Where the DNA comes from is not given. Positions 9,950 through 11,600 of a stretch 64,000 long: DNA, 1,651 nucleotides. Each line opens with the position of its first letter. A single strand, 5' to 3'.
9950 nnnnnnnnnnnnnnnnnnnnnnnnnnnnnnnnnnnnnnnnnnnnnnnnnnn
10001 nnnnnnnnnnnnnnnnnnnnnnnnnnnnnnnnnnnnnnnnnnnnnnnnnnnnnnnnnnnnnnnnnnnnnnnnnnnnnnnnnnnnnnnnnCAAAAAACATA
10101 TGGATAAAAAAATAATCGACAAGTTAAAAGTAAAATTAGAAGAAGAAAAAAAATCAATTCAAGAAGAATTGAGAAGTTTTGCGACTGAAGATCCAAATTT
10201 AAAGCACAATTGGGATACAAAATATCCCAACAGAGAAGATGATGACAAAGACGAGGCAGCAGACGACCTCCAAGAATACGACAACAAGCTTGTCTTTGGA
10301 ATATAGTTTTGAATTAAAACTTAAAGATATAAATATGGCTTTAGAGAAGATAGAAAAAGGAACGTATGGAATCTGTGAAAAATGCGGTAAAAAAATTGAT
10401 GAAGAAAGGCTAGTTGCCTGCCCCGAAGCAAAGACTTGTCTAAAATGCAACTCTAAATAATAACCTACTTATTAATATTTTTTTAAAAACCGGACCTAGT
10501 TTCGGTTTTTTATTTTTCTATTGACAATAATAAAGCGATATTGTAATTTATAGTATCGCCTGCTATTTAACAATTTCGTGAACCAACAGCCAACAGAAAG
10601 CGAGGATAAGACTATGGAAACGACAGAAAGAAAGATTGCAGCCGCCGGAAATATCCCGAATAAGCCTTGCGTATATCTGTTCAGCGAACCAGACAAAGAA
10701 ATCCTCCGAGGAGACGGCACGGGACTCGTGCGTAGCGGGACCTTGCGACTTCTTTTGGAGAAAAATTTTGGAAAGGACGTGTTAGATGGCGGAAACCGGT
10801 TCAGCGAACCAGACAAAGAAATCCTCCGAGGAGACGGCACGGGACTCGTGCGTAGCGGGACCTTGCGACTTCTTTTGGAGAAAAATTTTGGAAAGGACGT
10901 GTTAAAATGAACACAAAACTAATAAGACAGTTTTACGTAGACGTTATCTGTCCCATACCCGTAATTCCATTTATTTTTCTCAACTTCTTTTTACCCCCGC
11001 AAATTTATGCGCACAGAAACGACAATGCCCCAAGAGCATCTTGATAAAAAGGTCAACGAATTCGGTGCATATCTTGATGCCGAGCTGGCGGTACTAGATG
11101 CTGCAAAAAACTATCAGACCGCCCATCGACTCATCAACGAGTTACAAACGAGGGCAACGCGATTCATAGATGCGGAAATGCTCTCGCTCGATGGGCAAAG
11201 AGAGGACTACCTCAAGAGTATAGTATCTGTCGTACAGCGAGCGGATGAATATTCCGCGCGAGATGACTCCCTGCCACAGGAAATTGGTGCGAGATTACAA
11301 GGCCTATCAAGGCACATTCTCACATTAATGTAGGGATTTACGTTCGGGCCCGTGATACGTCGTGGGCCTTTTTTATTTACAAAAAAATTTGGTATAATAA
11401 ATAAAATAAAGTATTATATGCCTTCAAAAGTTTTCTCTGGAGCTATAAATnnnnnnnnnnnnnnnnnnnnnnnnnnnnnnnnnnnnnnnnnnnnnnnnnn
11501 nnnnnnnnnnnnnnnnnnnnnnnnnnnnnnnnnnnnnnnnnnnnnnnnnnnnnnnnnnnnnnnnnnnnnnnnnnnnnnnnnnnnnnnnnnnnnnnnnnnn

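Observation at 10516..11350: High-GC islet 1: two orphan genes with their own canonical promoter in a low-GC genome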

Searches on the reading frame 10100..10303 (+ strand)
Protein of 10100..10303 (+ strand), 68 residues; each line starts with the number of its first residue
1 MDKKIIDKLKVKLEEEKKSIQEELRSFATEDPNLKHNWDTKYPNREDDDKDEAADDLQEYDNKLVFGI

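Call 12: search_protein_families(library=pfam, proteins=[window:10100-10303:+], max_evalue=1)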
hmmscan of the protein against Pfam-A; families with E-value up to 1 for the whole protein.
window:10100-10303:+ (68 aa): 1 family
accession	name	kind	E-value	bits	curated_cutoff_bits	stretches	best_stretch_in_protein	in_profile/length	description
PF20442.3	BrxL_N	-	0.075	13.4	28.2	1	4-37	78-111/132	BREX system Lon protease-like protein BrxL N-terminal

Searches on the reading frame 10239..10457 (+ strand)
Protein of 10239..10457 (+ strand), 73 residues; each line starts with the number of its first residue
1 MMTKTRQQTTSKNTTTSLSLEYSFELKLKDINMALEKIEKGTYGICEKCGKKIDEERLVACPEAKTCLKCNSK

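Call 12: search_protein_families(library=pfam, proteins=[window:10239-10457:+], max_evalue=1)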
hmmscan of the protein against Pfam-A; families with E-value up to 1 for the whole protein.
window:10239-10457:+ (73 aa): 6 families
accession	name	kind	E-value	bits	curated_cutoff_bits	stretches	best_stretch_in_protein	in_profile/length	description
PF01258.23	zf-dskA_traR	-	3.9e-10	40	24.9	1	41-70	1-30/36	Prokaryotic dksA/traR C4-type zinc finger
PF13240.11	Zn_Ribbon_1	-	0.0067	16.6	25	1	46-56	2-12/23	zinc-ribbon domain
PF18508.7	zf_C2H2_13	-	0.01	15.8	26.5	1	41-59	15-33/42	Zinc finger domain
PF18439.7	zf_UBZ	-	0.029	14.5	25.6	1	45-56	4-15/32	Ubiquitin-Binding Zinc Finger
PF08271.17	Zn_Ribbon_TF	-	0.03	14.3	29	1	39-65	16-41/43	TFIIB zinc-binding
PF09723.15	Zn_ribbon_8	-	0.17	12.4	34.4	1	46-72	8-34/41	Zinc ribbon domain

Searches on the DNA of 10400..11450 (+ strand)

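Call 7: search_rna_families(source=window, start=10400, end=11450, threshold=evalue, max_evalue=10)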
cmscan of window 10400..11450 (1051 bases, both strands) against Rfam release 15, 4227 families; matches with E-value up to 10: 11.
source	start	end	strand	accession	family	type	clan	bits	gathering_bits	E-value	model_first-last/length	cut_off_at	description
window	10455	10517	+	RF02064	STnc370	Gene; sRNA;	-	31.4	54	0.046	1-71/71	no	Enterobacterial sRNA STnc370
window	10480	10554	-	RF01606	plasmodium_snoR31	Gene; snRNA; snoRNA; HACA-box;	-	24.9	60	0.81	1-145/145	no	small nucleolar RNA snoR31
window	10530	10616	+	RF03091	Clostridium-PBP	Gene; sRNA;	-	21.8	94.4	3.7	1-73/73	no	Clostridium-PBP RNA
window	11347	11418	-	RF02822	Srn266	Gene; sRNA;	-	20.4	63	1.5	1-112/112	no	Streptococcus RNA 266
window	10505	10583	-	RF00179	GAIT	Cis-reg;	-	19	37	1.7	1-71/71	no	GAIT element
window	10425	10519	+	RF00558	L20_leader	Cis-reg; leader;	-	17.1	58.7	2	1-127/127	no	Ribosomal protein L20 leader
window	10755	10821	+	RF00289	SNORND104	Gene; snRNA; snoRNA; CD-box;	CL00077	16.8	40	0.45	1-70/70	no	Small nucleolar RNA SNORD104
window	11312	11374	+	RF02394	sau-63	Gene; sRNA;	-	16.8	100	3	1-98/98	no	Staphylococcus sRNA sau-63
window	10596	10665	+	RF01121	sR38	Gene; snRNA; snoRNA; CD-box;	-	15.7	50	0.59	1-59/59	no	Small nucleolar RNA sR38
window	11268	11376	+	RF02837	anti-hemB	Gene; sRNA;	-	15.6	49.5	0.98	1-81/81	no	Burkholderia RNA 7 (anti-hemB)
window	11113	11171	-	RF01150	sR11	Gene; snRNA; snoRNA; CD-box;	-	15.1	39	5.2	1-57/57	no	Small nucleolar RNA sR11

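Call 29: search_dna_similar(query=window:10516-11380:+, collection=phages, mode=distant, max_evalue=0.1)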
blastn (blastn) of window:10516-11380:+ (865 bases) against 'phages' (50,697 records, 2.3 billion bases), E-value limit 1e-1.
No match.

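Call 30: search_dna_similar(query=window:10516-11380:+, collection=plasmids, mode=distant, max_evalue=0.1)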
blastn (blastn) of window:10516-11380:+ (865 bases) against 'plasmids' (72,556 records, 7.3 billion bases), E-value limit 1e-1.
No match.

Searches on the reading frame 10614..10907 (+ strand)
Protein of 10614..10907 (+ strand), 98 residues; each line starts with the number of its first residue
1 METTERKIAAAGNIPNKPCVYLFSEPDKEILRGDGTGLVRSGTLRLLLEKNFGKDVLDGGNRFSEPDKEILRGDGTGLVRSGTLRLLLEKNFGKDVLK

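Call 12: search_protein_families(library=pfam, proteins=[window:10614-10907:+], max_evalue=1)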
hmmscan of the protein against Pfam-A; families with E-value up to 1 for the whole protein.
window:10614-10907:+ (98 aa): 1 family
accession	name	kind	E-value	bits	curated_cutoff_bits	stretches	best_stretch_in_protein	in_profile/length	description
PF11650.14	P22_Tail-4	-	0.026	15.1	21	0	53-81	52-77/159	P22 tail accessory factor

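Call 13: search_protein_families(library=phrogs, proteins=[window:10614-10907:+], max_evalue=1)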
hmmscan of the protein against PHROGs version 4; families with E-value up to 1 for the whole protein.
window:10614-10907:+ (98 aa): 1 family
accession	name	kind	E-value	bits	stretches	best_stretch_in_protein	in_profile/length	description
phrog_18743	-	unknown function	0.26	12.3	0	14-41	34-61/75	-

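Call 24: find_homologous_proteins(query=window:10614-10907:+, max_evalue=0.01)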
Query window:10614-10907:+ (98 aa): 1 proteins with E <= 0.01 among 3 candidates.
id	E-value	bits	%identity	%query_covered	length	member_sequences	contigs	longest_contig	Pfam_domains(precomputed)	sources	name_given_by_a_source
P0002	4.7e-57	208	100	100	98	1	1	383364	-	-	-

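Call 60: find_related_loci(query=window:10614-10907:+, collection=metagenome_contigs, flank=5000)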
Query window:10614-10907:+ (98 aa) in metagenome_contigs; peptide patterns used: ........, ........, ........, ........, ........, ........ (x = any residue, [..] = any of these).
600 stretches matched a pattern, but none encodes a relative of the query by tblastn (E <= 1e-3).

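Call 61: find_related_loci(query=window:10614-10907:+, collection=viral_contigs, flank=5000)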
Query window:10614-10907:+ (98 aa) in viral_contigs; peptide patterns used: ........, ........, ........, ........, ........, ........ (x = any residue, [..] = any of these).
28 stretches matched a pattern, but none encodes a relative of the query by tblastn (E <= 1e-3).

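Call 64: search_protein_families(library=padloc, proteins=[window:10614-10907:+], max_evalue=1)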
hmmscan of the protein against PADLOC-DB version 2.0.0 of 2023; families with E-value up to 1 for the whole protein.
window:10614-10907:+ (98 aa): 0 families

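Call 65: search_protein_families(library=ncbifam, proteins=[window:10614-10907:+], max_evalue=1)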
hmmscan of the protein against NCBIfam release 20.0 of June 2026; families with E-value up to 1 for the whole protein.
window:10614-10907:+ (98 aa): 3 families
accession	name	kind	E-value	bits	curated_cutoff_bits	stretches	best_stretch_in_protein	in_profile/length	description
NF005905.0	PRK07883.1-3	equivalog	0.13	10.8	508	1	5-31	214-240/581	DEDD exonuclease domain-containing protein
NF005903.0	PRK07883.1-1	equivalog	0.17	10.3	1038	1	5-32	236-263/642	DEDD exonuclease domain-containing protein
TIGR01354.1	cyt_deam_tetra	equivalog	0.28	11.5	113.65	0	22-55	91-124/126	cytidine deaminase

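Call 75: predict_structure(protein=window:10614-10907:+)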
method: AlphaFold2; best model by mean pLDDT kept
length: 98 residues; sequences in the alignment: 1
mean_pLDDT: 61.8   pTM: 0.46
mean pLDDT of the five models: 61.8, 45.7, 41.6, 39.3, 37.0
residues with pLDDT >= 90: 0; 70-90: 30; 50-70: 48; < 50: 20
segments of 3 or more residues with pLDDT < 50: 1-20
pLDDT, mean of each block of 10 residues (from residue 1): 37 37 64 68 72 65 69 68 73 67
secondary structure, 60 per line:
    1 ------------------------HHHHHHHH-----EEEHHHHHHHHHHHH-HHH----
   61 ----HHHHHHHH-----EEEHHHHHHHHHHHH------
elements in order: H25-32 E38-40 H41-52 H65-72 E78-80 H81-92

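Call 79: fold_search(model_id=the predicted structure, library=pdb)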
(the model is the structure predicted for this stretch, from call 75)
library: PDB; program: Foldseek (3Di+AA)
matches with E <= 10: 602; with E <= 0.001: 0
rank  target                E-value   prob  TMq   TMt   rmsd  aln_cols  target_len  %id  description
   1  2ro8_MODEL_1_A        1.9e-01  0.33  0.33  0.38   6.9        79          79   13  Solution structure of calcium bound soybean calmodulin isoform 1 N-terminal domain (released 2008-04-08)
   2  6mc9_B                2.2e-01  0.30  0.29  0.22   6.3        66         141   15  Crystal Structure of Human Nav1.4 C-Terminal (1599-1754) domain in complex with calcium-bound calmodulin (released 2019-04-10)
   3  8dgk_MODEL_1_A        2.3e-01  0.18  0.27  0.31   7.9        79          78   15  NMR structure of calmodulin bound to N-terminal site in the beta-subunit of cyclic nucleotide-gated channel (released 2022-12-14)
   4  6dad_A                2.5e-01  0.41  0.33  0.24   6.5        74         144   19  1.65 Angstrom crystal structure of the N97I Ca/CaM:CaV1.2 IQ domain complex (released 2018-10-17)
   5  6tz8_B                3.0e-01  0.20  0.30  0.20   7.6        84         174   15  Crystal structure of Cryptococcus neoformans Calceineurin A, Calcineurin B, and FKBP12 with FK-506 (released 2019-09-18)
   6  1ahr                  3.2e-01  0.18  0.27  0.20   7.0        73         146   18  CALMODULIN MUTANT WITH A TWO RESIDUE DELETION IN THE CENTRAL HELIX (released 1997-06-16)
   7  2lhh_MODEL_1_A        3.4e-01  0.18  0.30  0.25   7.8        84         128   13  Solution structure of Ca2+-bound yCaM (released 2012-08-29)
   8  6y94_MODEL_1_A        3.4e-01  0.18  0.29  0.21   7.5        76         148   17  Ca2+-bound Calmodulin mutant N53I (released 2020-04-29)
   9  7vuo_C                3.4e-01  0.16  0.27  0.21   8.1        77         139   17  Crystal Structure of the Kv7.1 C-terminal Domain in Complex with Calmodulin disease mutation F141L (released 2022-11-09)
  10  1xa5                  3.6e-01  0.28  0.33  0.24   6.1        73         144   18  Structure of Calmodulin in complex with KAR-2, a bis-indol alkaloid (released 2004-12-21)
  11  2r2i                  3.6e-01  0.21  0.32  0.21   6.9        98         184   13  Myristoylated Guanylate Cyclase Activating Protein-1 with Calcium Bound (released 2007-12-11)
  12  5k8q_A                3.6e-01  0.20  0.29  0.22   7.5        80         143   15  Crystal Structure of Calcium-loaded Calmodulin in complex with STRA6 CaMBP2-site peptide. (released 2016-08-24)
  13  9mxd_A                3.6e-01  0.18  0.31  0.23   7.1        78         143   17  Human E104A calmodulin:MLCK RM20 complex (released 2026-02-11)
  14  1y0v_H                3.6e-01  0.12  0.25  0.19   7.3        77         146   16  Crystal structure of anthrax edema factor (EF) in complex with calmodulin and pyrophosphate (released 2005-05-03)
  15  6dae_A                3.9e-01  0.33  0.33  0.24   6.4        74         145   18  2.0 Angstrom crystal structure of the D95V Ca/CaM:CaV1.2 IQ domain complex (released 2018-10-17)
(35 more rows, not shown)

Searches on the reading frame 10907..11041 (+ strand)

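Call 12: search_protein_families(library=pfam, proteins=[window:10907-11041:+], max_evalue=1)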
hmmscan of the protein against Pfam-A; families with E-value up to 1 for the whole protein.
window:10907-11041:+ (45 aa): 0 families

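Call 13: search_protein_families(library=phrogs, proteins=[window:10907-11041:+], max_evalue=1)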
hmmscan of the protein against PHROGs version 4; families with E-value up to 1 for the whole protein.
window:10907-11041:+ (45 aa): 1 family
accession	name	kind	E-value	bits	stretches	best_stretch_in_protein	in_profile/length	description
phrog_4503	-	unknown function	0.087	13.5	1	19-41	7-29/50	-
